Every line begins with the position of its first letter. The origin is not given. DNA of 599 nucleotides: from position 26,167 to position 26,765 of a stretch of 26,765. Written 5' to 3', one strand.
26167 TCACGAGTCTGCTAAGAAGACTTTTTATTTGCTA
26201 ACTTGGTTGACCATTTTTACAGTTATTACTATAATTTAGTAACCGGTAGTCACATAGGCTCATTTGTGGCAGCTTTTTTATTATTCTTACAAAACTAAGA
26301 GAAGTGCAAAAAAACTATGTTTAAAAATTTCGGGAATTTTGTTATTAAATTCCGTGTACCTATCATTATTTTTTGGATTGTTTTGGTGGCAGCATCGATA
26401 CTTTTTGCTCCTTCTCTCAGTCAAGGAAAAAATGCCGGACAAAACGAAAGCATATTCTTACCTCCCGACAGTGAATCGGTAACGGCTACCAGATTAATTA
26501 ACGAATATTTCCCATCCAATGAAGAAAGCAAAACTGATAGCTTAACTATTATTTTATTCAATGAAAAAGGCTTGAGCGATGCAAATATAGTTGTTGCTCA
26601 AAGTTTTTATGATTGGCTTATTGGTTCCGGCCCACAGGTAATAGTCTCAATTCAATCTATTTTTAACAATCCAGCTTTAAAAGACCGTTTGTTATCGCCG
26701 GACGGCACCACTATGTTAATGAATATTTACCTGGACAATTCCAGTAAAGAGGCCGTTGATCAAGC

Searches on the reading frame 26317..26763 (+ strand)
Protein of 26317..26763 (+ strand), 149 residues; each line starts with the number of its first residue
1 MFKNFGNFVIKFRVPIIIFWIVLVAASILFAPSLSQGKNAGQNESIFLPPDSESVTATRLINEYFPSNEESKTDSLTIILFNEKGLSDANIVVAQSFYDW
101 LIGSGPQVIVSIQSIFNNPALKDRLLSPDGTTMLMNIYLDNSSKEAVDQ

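Call 48: search_protein_families(library=pfam, proteins=[window:26317-26763:+])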
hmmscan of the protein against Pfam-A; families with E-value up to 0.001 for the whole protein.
window:26317-26763:+ (149 aa): 1 family
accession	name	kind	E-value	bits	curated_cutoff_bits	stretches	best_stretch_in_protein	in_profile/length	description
PF03176.21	MMPL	-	2.3e-07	30.5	20.5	1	47-144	2-99/333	MMPL family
